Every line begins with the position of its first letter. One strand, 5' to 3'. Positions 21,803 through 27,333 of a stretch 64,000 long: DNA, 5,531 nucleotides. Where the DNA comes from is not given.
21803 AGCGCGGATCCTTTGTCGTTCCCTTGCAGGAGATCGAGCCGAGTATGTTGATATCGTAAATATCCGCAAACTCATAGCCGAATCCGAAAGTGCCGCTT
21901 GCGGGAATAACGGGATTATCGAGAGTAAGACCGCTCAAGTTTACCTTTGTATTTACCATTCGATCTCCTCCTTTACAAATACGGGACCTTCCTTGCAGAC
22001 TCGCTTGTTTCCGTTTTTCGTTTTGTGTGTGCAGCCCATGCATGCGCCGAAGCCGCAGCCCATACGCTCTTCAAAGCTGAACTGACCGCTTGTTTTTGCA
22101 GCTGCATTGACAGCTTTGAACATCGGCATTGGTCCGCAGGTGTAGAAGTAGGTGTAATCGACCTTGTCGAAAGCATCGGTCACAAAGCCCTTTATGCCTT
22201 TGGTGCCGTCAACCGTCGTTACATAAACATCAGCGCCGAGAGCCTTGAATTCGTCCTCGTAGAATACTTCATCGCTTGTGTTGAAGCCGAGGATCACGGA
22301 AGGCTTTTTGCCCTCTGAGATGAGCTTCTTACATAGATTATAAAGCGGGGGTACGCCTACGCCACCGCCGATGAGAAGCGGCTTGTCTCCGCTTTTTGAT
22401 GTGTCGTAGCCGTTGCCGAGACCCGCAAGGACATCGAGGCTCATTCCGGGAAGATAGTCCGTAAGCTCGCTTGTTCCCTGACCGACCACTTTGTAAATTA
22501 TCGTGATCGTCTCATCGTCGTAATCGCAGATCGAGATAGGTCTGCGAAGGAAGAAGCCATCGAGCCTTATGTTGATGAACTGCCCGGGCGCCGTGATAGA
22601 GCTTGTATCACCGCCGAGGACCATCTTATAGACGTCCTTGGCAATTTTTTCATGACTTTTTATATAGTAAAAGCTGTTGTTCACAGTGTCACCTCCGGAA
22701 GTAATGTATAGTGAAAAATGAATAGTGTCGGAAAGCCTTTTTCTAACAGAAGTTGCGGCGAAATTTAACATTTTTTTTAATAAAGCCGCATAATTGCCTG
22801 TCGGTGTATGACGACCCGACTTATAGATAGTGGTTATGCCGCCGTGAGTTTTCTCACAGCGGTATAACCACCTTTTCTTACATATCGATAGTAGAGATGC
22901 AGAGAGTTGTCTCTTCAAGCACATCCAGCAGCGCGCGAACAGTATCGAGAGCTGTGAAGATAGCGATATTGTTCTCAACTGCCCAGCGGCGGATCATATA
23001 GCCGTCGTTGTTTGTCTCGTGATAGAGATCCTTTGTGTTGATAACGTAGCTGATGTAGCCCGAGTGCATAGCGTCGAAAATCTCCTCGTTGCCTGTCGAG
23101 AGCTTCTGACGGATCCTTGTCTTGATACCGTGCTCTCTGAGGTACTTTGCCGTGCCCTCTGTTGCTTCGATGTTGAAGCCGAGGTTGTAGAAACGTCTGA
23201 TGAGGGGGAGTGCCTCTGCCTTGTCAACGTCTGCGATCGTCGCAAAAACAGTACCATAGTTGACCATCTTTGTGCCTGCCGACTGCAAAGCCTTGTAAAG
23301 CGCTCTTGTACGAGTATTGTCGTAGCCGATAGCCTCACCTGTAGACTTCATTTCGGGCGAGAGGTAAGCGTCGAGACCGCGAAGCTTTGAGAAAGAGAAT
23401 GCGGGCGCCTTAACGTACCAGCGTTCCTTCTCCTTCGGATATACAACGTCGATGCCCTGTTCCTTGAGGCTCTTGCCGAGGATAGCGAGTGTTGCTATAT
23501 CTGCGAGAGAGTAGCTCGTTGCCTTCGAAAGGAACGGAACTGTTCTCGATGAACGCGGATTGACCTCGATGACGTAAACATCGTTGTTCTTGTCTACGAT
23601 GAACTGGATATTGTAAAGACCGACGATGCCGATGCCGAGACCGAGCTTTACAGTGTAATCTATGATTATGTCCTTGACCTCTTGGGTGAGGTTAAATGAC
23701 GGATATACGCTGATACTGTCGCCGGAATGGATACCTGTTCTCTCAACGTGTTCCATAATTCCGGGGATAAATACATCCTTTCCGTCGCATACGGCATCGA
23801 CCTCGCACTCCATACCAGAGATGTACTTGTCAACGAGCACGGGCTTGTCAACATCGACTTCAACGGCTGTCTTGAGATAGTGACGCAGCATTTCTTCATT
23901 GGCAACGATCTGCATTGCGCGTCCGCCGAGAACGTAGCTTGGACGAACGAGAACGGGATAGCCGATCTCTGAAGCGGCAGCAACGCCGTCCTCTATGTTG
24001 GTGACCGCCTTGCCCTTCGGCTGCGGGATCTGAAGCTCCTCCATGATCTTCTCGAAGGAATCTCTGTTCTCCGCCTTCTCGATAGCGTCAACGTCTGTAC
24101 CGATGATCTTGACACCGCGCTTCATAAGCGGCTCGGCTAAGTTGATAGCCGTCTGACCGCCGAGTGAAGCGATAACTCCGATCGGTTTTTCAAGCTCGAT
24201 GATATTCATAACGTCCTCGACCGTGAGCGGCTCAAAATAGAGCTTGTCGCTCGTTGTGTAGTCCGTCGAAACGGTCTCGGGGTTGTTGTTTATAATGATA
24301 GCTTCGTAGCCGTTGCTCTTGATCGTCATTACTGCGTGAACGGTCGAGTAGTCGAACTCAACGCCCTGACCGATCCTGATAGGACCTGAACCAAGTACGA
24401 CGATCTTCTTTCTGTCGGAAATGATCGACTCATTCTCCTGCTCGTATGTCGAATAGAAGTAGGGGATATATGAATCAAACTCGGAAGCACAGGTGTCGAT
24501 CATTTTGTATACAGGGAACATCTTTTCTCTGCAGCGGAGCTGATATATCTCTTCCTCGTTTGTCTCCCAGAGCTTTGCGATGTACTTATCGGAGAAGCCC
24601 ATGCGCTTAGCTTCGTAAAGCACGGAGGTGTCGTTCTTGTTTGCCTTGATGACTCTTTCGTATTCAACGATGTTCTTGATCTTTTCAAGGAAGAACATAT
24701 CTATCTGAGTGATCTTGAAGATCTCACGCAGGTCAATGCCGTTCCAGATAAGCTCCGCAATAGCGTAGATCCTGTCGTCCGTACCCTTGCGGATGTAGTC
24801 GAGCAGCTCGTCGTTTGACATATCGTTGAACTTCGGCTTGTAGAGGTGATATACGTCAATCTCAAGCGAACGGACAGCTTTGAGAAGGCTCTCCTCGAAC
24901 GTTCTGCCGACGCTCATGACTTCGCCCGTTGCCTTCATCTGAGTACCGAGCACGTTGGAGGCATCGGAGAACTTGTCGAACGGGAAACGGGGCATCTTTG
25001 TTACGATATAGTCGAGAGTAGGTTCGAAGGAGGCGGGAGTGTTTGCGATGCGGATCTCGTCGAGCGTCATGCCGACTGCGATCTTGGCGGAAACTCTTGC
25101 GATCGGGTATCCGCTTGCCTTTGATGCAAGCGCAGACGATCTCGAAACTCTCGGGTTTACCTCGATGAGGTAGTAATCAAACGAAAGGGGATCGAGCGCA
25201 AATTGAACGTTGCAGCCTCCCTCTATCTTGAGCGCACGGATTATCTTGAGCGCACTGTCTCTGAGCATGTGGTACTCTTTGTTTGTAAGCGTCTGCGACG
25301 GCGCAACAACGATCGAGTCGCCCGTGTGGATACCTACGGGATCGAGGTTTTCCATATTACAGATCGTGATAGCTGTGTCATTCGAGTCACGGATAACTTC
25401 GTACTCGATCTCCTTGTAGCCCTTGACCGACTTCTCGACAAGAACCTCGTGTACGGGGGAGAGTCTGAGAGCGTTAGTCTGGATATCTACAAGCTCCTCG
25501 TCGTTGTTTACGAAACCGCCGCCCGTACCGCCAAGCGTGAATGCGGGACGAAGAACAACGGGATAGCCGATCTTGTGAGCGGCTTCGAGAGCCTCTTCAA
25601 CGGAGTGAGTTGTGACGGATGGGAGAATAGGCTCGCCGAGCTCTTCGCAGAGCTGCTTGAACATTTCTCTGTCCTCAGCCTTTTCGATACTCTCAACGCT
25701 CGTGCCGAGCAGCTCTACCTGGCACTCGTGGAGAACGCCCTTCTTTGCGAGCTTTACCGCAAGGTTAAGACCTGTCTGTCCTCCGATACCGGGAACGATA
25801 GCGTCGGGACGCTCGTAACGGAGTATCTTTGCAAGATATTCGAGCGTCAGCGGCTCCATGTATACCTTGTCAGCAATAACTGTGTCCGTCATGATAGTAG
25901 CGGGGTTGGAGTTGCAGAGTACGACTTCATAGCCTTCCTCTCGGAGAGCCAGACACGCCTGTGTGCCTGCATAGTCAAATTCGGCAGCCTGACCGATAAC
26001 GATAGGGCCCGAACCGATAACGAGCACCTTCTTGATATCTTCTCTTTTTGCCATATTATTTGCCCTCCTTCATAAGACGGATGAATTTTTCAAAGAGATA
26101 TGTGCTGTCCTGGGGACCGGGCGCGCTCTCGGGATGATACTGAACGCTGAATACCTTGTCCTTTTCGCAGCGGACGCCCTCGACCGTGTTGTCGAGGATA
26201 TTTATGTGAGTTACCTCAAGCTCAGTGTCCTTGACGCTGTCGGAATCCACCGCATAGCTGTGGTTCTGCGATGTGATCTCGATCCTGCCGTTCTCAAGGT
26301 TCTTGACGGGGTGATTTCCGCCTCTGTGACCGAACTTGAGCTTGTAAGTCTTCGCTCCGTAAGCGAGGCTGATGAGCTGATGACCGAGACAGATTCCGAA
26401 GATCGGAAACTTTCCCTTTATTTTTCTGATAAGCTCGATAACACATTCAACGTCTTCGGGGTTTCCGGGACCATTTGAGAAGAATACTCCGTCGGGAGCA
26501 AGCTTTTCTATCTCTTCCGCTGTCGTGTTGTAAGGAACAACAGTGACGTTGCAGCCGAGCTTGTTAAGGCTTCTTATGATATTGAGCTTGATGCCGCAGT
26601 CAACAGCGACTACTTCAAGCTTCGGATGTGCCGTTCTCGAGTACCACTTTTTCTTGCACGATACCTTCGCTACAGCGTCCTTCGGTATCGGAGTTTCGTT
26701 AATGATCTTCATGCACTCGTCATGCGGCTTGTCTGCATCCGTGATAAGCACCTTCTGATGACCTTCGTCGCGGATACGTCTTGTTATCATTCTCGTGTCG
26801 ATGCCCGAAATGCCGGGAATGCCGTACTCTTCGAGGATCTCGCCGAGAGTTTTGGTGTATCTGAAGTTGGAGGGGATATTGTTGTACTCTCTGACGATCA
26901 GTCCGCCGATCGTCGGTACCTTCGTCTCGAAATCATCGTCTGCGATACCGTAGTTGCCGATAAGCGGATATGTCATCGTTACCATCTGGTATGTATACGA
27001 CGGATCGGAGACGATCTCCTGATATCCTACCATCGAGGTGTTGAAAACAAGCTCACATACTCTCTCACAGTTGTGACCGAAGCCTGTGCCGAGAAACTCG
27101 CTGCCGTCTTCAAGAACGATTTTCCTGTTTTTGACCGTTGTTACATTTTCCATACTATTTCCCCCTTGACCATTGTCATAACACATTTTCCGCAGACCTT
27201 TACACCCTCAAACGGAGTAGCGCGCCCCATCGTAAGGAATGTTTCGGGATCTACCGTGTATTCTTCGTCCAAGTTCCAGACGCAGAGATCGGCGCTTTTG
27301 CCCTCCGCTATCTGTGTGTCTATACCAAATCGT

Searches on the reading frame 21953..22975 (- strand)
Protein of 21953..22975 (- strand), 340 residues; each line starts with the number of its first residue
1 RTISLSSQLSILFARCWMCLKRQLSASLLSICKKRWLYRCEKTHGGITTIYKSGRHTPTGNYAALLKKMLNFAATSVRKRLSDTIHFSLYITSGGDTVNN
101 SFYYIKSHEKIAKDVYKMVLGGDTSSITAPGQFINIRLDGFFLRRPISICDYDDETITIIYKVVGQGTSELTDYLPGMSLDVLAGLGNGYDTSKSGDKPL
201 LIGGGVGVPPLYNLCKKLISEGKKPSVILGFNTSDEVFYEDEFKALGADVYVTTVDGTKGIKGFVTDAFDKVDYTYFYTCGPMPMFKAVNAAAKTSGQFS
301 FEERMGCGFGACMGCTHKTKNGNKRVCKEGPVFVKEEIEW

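Call 61: search_protein_families(library=pfam, proteins=[window:21953-22975:-], max_evalue=0.0001)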
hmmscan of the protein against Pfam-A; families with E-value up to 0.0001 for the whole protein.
window:21953-22975:- (340 aa): 2 families
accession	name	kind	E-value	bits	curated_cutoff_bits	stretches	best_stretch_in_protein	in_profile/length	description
PF10418.14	DHODB_Fe-S_bind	-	1.7e-14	53.7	23.9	1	302-338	1-40/41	Iron-sulfur cluster binding domain of dihydroorotate dehydrogenase B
PF00175.26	NAD_binding_1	-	2.5e-07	31.8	22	1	201-290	1-108/109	Oxidoreductase NAD-binding domain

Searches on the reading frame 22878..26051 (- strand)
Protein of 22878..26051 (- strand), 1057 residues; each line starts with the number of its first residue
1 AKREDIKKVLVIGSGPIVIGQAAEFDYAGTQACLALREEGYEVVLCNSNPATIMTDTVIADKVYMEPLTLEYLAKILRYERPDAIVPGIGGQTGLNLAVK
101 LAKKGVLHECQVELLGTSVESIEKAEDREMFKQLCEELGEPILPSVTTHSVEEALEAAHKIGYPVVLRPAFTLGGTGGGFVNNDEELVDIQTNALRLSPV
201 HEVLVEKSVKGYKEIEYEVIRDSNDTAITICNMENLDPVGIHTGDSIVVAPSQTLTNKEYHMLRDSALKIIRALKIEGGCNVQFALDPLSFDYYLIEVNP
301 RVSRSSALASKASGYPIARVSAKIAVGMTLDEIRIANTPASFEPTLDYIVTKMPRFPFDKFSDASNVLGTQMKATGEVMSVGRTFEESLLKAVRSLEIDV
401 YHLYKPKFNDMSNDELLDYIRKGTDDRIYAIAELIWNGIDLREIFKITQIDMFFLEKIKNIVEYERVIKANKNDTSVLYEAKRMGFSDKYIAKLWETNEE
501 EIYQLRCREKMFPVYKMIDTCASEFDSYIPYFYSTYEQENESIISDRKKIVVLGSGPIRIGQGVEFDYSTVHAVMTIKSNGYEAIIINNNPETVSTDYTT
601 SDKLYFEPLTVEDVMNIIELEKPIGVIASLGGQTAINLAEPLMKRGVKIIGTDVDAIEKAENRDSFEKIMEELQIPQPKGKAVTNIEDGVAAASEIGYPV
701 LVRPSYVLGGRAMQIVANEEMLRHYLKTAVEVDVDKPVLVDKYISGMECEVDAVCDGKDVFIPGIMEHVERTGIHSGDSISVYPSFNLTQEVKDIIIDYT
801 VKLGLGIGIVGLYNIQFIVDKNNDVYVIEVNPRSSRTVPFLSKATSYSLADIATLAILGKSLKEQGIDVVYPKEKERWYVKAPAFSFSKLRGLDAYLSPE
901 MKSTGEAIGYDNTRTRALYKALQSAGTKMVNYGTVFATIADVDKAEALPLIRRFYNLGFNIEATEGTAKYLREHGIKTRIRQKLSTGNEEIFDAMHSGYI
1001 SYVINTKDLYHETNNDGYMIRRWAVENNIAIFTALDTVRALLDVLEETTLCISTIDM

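Call 49: search_protein_families(library=pfam, proteins=[window:22878-26051:-], max_evalue=0.00001)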
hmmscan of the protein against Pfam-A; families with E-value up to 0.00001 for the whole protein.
window:22878-26051:- (1057 aa): 11 families
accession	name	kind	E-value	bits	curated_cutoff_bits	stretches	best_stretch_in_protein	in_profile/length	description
PF02786.22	CPSase_L_D2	-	6.1e-117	389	19.8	2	127-332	1-210/211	Carbamoyl-phosphate synthase L chain, ATP binding domain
PF25596.1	CPSase_L_D1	-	1.7e-97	321.8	27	2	547-659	2-118/118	Carbamoyl phosphate synthase preATP-grasp domain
PF02787.25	CPSase_L_D3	-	1.8e-25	89.1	26.6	1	419-495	2-80/80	Carbamoyl-phosphate synthetase large chain, oligomerisation domain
PF02142.27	MGS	-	2.1e-19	69.9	24.1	1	947-1033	2-94/94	MGS-like domain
PF07478.18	Dala_Dala_lig_C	-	3.3e-19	69.6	24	2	692-832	31-174/204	D-ala D-ala ligase C-terminus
PF02222.28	ATP-grasp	-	2.2e-14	53.9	27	1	669-834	2-163/179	ATP-grasp domain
PF02655.19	ATP-grasp_3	-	9.5e-13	49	23.2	1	666-833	8-156/160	ATP-grasp domain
PF15632.11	ATPgrasp_Ter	-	3.9e-11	43.3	29.1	0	736-860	3-111/131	ATP-grasp in the biosynthetic pathway with Ter operon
PF01071.24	GARS_A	-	9.1e-08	32.6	27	0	668-762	8-107/194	Phosphoribosylglycinamide synthetase, ATP-grasp (A) domain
PF13549.11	ATP-grasp_5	-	4.8e-07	29.8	27.6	0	131-168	15-52/221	ATP-grasp domain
PF13535.11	ATP-grasp_4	-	4.7e-06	26.7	27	0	723-834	43-152/160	ATP-grasp domain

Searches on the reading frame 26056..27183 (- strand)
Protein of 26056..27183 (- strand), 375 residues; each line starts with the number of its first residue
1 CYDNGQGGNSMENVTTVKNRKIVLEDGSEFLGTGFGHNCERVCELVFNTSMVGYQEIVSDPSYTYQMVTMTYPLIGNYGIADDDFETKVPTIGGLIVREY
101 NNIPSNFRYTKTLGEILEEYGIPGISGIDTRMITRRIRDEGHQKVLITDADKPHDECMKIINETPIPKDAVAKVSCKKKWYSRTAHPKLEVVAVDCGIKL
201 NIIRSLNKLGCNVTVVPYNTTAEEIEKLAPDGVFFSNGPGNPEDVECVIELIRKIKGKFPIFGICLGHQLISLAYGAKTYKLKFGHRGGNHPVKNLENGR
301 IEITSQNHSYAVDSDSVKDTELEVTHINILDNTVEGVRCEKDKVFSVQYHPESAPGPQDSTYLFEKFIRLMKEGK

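Call 49: search_protein_families(library=pfam, proteins=[window:26056-27183:-], max_evalue=0.00001)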
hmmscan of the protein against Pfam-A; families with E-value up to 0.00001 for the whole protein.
window:26056-27183:- (375 aa): 3 families
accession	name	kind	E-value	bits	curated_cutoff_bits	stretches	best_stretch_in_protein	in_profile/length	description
PF00117.34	GATase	-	2.2e-58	197.5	22.8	1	193-369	2-189/190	Glutamine amidotransferase class-I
PF00988.28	CPSase_sm_chain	-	6.2e-48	162.2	27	1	22-147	1-126/126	Carbamoyl-phosphate synthase small chain, CPSase domain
PF07722.19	Peptidase_C26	-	4.2e-09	36.9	20.5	1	251-352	97-219/219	Peptidase C26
